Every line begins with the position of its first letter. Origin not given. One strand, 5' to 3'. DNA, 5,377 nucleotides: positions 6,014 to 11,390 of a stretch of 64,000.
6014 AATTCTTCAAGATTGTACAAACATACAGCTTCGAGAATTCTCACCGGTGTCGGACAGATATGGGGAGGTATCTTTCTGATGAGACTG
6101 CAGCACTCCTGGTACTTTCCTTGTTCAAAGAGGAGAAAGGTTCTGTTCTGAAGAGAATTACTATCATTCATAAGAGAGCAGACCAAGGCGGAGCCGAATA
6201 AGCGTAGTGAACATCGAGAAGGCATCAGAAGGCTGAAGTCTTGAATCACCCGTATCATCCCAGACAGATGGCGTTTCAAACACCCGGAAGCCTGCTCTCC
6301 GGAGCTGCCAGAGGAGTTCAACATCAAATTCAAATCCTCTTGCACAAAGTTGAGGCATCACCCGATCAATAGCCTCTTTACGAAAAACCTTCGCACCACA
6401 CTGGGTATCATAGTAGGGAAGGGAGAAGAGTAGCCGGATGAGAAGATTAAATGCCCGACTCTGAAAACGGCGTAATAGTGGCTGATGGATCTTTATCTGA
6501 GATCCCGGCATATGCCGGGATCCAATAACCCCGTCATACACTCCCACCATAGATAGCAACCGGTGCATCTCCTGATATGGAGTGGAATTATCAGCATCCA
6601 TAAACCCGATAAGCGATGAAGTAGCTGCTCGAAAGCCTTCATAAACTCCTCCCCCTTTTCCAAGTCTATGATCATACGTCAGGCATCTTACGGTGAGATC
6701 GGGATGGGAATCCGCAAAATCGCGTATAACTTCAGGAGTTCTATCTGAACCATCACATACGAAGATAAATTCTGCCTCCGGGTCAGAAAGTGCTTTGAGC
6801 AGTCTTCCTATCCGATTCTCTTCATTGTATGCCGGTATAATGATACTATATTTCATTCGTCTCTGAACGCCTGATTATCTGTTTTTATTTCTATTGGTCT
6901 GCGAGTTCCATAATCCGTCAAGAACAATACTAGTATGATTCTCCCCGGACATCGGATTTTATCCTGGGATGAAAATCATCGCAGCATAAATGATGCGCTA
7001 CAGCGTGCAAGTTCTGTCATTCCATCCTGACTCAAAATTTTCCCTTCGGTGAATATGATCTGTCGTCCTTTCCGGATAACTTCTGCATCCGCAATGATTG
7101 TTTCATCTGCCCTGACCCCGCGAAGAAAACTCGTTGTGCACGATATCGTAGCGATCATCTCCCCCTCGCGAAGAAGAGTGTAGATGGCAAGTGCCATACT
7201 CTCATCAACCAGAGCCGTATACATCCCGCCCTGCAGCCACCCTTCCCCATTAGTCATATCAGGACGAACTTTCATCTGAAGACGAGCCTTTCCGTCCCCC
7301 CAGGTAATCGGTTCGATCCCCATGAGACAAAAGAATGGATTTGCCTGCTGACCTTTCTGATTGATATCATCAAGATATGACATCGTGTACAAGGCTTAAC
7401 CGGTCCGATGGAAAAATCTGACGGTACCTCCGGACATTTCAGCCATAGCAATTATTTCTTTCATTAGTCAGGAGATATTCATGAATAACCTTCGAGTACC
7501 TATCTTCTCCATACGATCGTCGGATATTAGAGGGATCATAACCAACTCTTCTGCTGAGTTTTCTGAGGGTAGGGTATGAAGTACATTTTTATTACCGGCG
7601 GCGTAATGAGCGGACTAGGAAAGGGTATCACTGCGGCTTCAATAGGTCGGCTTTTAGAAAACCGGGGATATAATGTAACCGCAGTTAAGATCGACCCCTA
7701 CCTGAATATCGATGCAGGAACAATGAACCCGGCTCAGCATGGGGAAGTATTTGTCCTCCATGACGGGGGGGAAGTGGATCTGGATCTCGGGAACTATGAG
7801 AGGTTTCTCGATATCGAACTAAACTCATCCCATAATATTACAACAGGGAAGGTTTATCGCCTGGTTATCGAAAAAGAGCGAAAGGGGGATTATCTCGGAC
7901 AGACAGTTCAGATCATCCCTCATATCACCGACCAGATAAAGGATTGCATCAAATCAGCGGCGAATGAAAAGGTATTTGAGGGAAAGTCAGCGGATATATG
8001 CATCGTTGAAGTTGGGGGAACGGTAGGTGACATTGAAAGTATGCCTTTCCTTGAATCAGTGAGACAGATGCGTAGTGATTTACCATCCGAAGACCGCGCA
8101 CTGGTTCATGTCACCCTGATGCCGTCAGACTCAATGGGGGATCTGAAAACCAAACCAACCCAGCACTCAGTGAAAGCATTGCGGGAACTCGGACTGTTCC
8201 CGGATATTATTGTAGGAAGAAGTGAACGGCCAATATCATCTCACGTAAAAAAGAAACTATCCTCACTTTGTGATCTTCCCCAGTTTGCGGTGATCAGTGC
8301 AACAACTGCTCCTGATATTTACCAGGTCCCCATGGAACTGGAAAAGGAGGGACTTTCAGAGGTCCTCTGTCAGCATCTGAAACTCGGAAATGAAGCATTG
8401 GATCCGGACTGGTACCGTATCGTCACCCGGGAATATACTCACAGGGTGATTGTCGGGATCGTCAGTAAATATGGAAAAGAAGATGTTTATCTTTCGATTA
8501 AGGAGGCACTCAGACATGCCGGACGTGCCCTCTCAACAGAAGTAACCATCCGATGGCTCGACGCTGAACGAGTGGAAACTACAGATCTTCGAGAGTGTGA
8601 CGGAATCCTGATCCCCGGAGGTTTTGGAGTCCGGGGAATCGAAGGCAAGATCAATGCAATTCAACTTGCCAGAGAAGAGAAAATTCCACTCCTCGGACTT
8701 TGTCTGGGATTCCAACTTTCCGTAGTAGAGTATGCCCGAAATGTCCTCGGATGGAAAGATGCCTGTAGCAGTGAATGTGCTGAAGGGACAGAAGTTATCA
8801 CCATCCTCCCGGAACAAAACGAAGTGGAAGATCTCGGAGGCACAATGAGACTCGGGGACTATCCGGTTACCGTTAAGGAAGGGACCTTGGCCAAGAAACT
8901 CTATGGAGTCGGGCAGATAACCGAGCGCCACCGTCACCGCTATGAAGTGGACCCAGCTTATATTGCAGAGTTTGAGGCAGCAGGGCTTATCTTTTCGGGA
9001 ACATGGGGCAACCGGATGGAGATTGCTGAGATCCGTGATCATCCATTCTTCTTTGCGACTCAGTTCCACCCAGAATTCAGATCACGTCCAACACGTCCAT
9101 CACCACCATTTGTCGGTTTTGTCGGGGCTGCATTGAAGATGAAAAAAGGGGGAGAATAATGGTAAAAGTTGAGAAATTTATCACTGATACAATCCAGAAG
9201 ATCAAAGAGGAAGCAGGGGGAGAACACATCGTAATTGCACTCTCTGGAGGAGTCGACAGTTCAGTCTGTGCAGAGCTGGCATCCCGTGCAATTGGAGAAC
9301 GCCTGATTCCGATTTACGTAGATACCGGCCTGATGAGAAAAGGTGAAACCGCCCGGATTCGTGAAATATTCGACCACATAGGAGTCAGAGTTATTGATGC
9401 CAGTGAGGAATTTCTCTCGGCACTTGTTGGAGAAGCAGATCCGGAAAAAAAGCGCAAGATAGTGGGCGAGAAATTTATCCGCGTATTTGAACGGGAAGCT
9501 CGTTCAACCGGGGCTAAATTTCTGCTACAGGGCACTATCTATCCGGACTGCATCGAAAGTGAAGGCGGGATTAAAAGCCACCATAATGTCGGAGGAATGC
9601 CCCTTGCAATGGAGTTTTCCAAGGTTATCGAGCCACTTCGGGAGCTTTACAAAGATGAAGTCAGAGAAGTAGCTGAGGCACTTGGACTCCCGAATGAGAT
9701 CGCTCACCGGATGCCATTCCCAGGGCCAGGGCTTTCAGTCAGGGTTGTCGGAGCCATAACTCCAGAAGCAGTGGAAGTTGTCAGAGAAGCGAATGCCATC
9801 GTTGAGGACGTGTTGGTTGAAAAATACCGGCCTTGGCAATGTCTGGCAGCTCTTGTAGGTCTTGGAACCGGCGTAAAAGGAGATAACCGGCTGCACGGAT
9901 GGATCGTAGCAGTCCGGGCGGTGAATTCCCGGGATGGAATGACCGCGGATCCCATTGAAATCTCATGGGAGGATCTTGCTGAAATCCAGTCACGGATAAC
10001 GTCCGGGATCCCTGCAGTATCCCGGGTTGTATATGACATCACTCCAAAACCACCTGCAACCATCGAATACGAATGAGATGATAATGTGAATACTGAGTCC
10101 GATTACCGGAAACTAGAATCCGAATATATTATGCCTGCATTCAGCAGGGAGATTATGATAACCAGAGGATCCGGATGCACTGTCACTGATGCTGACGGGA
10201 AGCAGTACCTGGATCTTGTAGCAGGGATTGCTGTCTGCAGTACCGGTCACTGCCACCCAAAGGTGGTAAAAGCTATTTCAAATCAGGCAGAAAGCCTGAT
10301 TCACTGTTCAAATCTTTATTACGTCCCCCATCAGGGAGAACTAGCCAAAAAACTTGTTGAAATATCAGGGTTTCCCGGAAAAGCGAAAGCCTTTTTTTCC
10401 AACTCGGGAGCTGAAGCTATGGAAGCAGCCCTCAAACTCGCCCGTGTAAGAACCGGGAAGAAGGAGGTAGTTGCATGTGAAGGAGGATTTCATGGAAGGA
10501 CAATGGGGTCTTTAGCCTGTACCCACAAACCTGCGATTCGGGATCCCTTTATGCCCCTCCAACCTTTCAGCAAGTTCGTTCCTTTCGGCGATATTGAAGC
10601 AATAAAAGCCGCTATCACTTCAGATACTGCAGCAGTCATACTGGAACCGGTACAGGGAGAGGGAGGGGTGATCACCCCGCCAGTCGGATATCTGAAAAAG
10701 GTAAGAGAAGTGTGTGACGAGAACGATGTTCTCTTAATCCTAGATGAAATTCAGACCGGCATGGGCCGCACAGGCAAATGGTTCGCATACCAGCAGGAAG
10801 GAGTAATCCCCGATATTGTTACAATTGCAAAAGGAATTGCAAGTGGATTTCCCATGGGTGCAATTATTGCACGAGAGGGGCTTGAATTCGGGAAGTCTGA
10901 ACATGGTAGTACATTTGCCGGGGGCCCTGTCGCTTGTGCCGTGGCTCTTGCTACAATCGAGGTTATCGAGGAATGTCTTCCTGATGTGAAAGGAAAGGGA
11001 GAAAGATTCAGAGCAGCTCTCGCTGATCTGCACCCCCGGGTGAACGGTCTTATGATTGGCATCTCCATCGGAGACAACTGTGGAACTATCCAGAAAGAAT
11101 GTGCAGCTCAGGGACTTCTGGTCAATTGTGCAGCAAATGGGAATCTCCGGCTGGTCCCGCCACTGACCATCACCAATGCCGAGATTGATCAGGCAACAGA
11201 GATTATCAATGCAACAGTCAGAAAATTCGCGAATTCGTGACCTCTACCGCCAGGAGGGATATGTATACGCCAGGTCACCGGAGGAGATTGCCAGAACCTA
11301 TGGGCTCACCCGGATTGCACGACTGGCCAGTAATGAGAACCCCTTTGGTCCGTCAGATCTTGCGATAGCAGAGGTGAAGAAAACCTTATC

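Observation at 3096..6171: Orphan BrxD-like ATPase plus TPR-wHTH partner: candidate minimal two-gene defence or stress module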

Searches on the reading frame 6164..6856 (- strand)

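Call 9: search_protein_families(library=pfam, proteins=[window:6164-6856:-], max_evalue=0.001)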
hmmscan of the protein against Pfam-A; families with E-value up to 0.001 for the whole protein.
window:6164-6856:- (230 aa): 3 families
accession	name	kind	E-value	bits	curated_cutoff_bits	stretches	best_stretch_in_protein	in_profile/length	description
PF00535.33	Glycos_transf_2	-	1e-22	81.3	23.3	1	4-165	1-166/168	Glycosyl transferase family 2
PF13641.12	Glyco_tranf_2_3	-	2.5e-12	47.8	27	1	3-191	3-200/230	Glycosyltransferase like family 2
PF10111.15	Glyco_tranf_2_2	-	0.00017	21.6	27.3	1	4-104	1-106/276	Glycosyltransferase like family 2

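Call 50: search_protein_families(library=padloc, proteins=[window:6164-6856:-], max_evalue=0.00001)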
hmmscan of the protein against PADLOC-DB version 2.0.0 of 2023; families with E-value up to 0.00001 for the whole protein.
window:6164-6856:- (230 aa): 0 families

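Call 93: search_protein_families(library=ncbifam, proteins=[window:6164-6856:-], max_evalue=0.00001)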
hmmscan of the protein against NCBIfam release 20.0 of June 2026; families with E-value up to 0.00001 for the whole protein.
window:6164-6856:- (230 aa): 10 families
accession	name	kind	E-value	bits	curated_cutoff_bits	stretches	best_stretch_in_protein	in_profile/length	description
TIGR04182.1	glyco_TIGR04182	equivalog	2.8e-14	53.2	325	1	4-222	3-217/293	S-layer glycoprotein N-glycosyltransferase AglJ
NF047588.1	GlcsyltransPgfSStrep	equivalog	4.8e-12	45.7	500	1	1-166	1-167/308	glycosyltransferase PgfS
NF041391.1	DPhHxTase_Halo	equivalog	3.9e-11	42.4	375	1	9-210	3-195/213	dolichyl-phosphate hexose transferase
NF007986.1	PRK10714.1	equivalog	9.1e-10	38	529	1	2-167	7-173/316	undecaprenyl-phosphate 4-deoxy-4-formamido-L-arabinose transferase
TIGR04283.1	glyco_like_mftF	equivalog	2e-09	37.4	182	1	4-104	2-97/221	TIGR04283 family arsenosugar biosynthesis glycosyltransferase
TIGR03965.1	mycofact_glyco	equivalog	6.6e-09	35.1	280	1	4-90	77-165/467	mycofactocin biosynthesis glycosyltransferase MftF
TIGR03937.1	PgaC_IcaA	equivalog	9e-09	34.8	422.3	1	3-102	47-148/407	poly-beta-1,6-N-acetyl-D-glucosamine synthase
NF058614.1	PPMAGASynPpgS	equivalog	1.7e-08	34.1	370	1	5-197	4-194/226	polyprenyl-phospho-N-acetylgalactosaminyl synthase PpgS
NF007482.0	PRK10073.1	equivalog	1.2e-06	27.8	423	1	2-103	7-109/334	glycosyltransferase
NF038302.1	EPS_HpsE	equivalog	8.2e-06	25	300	0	2-91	2-98/307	hormogonium polysaccharide biosynthesis glycosyltransferase HpsE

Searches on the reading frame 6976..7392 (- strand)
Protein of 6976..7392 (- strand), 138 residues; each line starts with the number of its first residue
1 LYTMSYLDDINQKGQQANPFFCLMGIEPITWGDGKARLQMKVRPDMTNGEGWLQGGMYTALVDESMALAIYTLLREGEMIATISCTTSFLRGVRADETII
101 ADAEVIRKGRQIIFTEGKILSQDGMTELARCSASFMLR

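Call 9: search_protein_families(library=pfam, proteins=[window:6976-7392:-], max_evalue=0.001)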
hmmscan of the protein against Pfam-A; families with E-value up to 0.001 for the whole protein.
window:6976-7392:- (138 aa): 2 families
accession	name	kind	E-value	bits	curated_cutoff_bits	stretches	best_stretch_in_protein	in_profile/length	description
PF03061.28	4HBT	-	1.1e-12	48.5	20.6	1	55-126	6-77/79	Thioesterase superfamily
PF13622.12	4HBT_3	-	1.5e-06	28.8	24.3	1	53-136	11-83/83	Acyl-CoA thioesterase N-terminal domain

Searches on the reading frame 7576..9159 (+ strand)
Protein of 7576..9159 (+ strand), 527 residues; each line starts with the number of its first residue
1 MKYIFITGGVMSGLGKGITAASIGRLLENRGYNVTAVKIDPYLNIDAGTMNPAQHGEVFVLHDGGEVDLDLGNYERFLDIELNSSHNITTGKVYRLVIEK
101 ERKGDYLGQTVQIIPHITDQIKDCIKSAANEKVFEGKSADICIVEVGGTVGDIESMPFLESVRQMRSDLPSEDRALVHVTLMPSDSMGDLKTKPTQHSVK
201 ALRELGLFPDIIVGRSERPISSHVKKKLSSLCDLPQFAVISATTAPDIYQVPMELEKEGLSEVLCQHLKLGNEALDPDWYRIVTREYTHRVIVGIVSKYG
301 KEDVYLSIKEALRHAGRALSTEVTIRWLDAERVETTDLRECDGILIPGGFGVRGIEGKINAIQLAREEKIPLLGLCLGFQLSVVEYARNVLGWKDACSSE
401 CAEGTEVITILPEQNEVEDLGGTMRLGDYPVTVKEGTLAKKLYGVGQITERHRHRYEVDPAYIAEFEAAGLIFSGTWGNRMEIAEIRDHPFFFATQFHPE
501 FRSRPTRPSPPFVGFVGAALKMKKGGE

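Call 9: search_protein_families(library=pfam, proteins=[window:7576-9159:+], max_evalue=0.001)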
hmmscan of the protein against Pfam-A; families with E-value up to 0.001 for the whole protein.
window:7576-9159:+ (527 aa): 4 families
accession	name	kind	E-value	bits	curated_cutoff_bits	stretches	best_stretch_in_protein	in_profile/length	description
PF06418.20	CTP_synth_N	-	2.7e-120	401.1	26.1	1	2-270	1-265/265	CTP synthase N-terminus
PF00117.34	GATase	-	1e-39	136.6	22.8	1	303-516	4-188/190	Glutamine amidotransferase class-I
PF01656.29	CbiA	-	6.5e-06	26.6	25.4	1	10-418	6-116/125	CobQ/CobB/MinD/ParA nucleotide binding domain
PF07722.19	Peptidase_C26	-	1.9e-05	25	20.5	0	361-500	97-219/219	Peptidase C26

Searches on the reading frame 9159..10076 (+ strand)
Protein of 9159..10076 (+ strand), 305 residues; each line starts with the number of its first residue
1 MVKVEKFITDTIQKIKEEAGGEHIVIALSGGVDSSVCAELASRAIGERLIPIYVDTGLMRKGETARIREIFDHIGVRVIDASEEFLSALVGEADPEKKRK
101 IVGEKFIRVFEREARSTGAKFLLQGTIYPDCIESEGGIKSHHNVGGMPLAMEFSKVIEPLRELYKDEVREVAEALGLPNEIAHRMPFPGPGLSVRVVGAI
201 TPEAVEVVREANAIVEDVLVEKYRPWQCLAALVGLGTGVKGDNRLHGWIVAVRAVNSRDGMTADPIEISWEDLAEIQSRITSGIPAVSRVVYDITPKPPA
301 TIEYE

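Call 9: search_protein_families(library=pfam, proteins=[window:9159-10076:+], max_evalue=0.001)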
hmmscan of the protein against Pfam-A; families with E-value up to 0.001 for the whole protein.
window:9159-10076:+ (305 aa): 5 families
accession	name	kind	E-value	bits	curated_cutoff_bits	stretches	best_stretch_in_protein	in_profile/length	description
PF00958.27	GMP_synt_C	-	2.2e-27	95.4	27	1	225-304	12-92/92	GMP synthase C terminal domain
PF02540.23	NAD_synthase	-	2e-11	43.9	21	1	8-77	5-75/242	NAD synthase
PF06508.19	QueC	-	8.1e-07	29.2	22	1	24-101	2-78/210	Queuosine biosynthesis protein QueC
PF03054.22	tRNA_Me_trans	-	1.1e-05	25.6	20.6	0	23-44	2-23/202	tRNA methyl transferase HUP domain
PF00764.25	Arginosuc_synth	-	9.7e-05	22.9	27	1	24-87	2-67/162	Arginosuccinate synthase N-terminal HUP domain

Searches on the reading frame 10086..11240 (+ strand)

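Call 9: search_protein_families(library=pfam, proteins=[window:10086-11240:+], max_evalue=0.001)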
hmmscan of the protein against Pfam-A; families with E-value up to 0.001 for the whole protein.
window:10086-11240:+ (384 aa): 1 family
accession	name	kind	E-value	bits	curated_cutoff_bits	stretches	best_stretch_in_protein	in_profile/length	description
PF00202.27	Aminotran_3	-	2.1e-106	356.5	30.5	1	23-377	11-402/403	Aminotransferase class-III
